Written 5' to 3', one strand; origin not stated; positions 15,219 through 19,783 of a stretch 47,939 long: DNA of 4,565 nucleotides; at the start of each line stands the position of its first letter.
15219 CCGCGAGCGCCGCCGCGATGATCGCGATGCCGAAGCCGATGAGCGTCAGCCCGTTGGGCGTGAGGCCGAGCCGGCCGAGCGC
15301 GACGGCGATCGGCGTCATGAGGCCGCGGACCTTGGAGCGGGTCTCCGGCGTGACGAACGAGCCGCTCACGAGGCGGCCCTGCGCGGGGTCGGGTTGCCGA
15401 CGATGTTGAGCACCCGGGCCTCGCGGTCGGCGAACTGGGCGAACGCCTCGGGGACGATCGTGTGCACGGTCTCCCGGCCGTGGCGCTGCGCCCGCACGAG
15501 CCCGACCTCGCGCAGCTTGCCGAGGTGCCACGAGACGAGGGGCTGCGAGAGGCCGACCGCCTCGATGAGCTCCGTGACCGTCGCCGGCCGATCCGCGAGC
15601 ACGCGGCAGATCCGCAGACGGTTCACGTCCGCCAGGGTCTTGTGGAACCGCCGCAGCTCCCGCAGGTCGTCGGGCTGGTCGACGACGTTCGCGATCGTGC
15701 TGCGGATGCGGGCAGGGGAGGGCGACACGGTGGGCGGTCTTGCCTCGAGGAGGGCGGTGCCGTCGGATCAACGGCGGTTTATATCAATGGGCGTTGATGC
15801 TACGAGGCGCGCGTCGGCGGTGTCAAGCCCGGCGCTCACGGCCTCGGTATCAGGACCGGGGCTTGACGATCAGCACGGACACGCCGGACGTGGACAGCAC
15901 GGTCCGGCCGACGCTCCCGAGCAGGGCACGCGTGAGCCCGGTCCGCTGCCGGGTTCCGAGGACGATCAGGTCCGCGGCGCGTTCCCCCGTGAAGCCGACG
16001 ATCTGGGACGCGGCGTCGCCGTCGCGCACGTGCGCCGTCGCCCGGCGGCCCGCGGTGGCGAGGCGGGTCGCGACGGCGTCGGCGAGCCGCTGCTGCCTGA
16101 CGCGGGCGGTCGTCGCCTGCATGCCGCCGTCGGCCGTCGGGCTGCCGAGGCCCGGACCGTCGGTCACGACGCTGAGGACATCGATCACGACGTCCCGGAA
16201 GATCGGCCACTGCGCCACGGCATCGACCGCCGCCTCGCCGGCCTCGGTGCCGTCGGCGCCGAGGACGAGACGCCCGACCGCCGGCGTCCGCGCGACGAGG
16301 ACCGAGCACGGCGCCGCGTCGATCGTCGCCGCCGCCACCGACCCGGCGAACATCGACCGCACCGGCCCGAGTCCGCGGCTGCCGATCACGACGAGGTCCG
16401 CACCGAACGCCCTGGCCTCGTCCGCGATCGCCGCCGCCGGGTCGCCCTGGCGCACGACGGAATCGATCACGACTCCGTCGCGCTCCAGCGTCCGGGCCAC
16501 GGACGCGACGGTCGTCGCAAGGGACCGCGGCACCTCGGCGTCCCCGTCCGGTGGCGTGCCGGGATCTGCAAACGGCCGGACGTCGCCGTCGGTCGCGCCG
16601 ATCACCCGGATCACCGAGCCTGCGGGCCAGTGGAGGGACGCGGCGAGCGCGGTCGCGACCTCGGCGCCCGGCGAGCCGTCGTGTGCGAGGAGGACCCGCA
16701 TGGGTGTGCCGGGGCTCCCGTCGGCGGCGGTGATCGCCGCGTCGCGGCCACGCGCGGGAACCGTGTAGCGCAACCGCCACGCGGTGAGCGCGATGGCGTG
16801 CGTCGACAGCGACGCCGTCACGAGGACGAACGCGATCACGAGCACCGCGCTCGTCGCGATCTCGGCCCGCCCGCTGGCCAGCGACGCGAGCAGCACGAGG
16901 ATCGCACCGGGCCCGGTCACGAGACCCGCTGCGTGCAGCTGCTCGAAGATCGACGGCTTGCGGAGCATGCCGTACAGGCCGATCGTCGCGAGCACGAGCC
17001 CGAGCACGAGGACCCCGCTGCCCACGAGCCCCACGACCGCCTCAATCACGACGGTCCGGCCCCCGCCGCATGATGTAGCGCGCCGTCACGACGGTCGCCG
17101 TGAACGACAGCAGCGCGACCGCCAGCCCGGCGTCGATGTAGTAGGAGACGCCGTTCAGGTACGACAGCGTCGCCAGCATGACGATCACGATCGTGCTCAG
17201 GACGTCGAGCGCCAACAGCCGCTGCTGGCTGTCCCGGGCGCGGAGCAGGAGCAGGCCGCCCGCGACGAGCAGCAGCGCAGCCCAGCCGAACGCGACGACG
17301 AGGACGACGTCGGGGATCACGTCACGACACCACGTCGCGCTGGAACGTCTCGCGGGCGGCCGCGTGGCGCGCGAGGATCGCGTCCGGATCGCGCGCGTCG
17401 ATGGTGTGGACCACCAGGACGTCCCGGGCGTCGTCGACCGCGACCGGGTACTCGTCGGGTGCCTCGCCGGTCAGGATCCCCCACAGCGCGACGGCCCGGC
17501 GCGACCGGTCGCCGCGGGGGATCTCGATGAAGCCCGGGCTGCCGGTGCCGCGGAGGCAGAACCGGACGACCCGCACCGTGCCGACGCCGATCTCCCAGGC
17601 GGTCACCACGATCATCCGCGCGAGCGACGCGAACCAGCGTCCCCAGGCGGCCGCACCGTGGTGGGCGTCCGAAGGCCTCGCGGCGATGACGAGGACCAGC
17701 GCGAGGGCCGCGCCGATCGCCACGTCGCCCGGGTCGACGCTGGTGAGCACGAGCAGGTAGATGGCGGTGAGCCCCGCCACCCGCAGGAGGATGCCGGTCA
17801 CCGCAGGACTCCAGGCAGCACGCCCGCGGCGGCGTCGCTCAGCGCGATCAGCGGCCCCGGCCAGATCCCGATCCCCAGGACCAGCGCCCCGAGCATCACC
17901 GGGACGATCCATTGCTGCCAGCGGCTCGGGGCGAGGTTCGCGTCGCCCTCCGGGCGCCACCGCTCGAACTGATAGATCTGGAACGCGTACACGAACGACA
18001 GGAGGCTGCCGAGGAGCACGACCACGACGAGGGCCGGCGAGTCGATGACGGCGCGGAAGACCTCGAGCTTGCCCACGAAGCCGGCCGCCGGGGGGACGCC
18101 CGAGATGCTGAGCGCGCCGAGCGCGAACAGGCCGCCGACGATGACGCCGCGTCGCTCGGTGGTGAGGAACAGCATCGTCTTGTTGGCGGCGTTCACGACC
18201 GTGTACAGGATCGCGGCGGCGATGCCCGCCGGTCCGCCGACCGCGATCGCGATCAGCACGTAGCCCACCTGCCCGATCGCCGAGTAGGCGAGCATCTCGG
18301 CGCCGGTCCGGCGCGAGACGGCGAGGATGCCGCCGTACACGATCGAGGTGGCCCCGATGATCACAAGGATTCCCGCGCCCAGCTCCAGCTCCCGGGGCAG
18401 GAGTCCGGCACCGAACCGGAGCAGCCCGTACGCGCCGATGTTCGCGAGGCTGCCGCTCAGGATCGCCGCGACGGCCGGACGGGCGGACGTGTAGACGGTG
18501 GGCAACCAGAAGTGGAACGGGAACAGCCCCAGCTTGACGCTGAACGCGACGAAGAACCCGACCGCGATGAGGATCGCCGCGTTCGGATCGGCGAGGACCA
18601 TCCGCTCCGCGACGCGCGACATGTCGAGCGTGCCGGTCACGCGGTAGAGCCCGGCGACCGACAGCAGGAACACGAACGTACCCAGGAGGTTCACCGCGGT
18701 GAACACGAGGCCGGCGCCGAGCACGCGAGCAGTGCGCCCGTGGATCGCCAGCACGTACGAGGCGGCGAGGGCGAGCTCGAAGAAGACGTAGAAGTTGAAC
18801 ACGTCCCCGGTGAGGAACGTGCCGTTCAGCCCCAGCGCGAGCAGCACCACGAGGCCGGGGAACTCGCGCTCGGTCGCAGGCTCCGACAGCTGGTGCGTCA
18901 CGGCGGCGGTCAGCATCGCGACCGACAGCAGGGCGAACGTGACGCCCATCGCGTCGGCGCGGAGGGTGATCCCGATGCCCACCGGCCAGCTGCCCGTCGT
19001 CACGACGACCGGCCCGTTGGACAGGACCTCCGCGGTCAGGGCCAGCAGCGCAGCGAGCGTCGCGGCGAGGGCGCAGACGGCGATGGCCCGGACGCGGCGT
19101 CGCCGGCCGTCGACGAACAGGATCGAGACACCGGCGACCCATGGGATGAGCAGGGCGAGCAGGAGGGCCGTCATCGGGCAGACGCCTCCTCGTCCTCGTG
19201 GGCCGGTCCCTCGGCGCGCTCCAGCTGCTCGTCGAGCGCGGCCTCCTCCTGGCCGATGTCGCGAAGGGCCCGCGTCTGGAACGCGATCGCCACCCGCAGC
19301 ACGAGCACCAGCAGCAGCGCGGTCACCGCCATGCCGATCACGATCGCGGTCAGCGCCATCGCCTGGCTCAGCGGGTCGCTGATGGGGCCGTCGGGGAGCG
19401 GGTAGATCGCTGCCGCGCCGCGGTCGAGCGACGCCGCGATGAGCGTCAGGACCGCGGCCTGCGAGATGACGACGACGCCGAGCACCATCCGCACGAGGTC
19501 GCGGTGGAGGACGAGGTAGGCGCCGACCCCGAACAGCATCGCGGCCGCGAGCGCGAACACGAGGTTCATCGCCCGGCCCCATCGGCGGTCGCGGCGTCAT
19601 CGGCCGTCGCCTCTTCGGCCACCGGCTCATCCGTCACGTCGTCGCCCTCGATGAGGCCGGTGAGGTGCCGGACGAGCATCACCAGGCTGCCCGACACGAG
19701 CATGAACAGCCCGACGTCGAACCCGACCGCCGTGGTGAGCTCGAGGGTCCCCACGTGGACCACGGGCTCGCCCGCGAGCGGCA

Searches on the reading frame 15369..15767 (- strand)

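Call 13: search_protein_families(library=pfam, proteins=[window:15369-15767:-], max_evalue=0.001)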
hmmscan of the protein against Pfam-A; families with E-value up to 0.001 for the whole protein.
window:15369-15767:- (133 aa): 7 families
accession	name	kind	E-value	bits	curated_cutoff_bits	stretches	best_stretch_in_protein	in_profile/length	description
PF01022.26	HTH_5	-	3.1e-13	49.8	22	1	47-92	1-46/47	Bacterial regulatory protein, arsR family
PF12840.13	HTH_20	-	2.7e-12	46.9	27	1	45-92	1-49/51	Helix-turn-helix domain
PF13412.12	HTH_24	-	6.1e-06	26.2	21.9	1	58-92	14-48/48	Winged helix-turn-helix DNA-binding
PF12802.13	MarR_2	-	1.6e-05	25.4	27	1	55-98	12-60/61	MarR family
PF25213.1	HVO_A0261_N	-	0.00017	21.8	35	1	48-99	11-62/86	HVO_A0261 N-terminal domain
PF01978.25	TrmB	-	0.00072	19.8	25.6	0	57-104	18-65/68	Sugar-specific transcriptional regulator TrmB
PF21476.4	PF0610-like_N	-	0.00076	20.1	33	0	50-82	3-35/50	PF0610-like, N-terminal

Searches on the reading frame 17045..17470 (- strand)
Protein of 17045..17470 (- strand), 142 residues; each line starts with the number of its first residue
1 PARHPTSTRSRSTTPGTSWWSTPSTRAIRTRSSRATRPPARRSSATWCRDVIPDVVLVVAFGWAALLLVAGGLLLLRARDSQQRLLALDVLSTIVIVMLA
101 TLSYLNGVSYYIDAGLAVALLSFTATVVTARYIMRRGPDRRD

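Call 15: search_protein_families(library=pfam, proteins=[window:17045-17470:-], max_evalue=0.001)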
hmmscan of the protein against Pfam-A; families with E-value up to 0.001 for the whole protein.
window:17045-17470:- (142 aa): 1 family
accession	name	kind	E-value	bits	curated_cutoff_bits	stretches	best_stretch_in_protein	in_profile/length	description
PF04066.18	MrpF_PhaF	-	5.7e-12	46.3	23.3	1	84-133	3-52/53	Multiple resistance and pH regulation protein F (MrpF / PhaF)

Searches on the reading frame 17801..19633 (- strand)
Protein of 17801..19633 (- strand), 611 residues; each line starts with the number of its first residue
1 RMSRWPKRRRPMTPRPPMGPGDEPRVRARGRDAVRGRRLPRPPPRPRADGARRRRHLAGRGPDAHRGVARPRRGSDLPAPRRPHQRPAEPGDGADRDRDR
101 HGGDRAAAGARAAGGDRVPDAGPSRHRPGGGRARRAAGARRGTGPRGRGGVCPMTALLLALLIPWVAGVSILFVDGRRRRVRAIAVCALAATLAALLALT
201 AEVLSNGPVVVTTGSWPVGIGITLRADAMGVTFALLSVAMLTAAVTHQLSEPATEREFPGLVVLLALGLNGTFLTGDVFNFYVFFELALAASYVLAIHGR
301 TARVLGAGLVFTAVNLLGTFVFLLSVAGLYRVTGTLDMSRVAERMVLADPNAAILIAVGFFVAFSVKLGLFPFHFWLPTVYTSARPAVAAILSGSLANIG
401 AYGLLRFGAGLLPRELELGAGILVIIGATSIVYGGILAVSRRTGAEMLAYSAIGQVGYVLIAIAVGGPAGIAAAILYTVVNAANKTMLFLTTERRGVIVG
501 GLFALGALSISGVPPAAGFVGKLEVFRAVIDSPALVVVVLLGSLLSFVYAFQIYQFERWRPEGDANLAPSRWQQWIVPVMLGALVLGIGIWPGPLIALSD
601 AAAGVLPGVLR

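Call 15: search_protein_families(library=pfam, proteins=[window:17801-19633:-], max_evalue=0.001)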
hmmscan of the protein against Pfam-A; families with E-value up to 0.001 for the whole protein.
window:17801-19633:- (611 aa): 1 family
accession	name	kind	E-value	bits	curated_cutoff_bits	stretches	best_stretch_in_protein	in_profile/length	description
PF00361.26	Proton_antipo_M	-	2.8e-42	145.4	21.5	1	276-491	2-218/294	NADH:quinone oxidoreductase/Mrp antiporter, TM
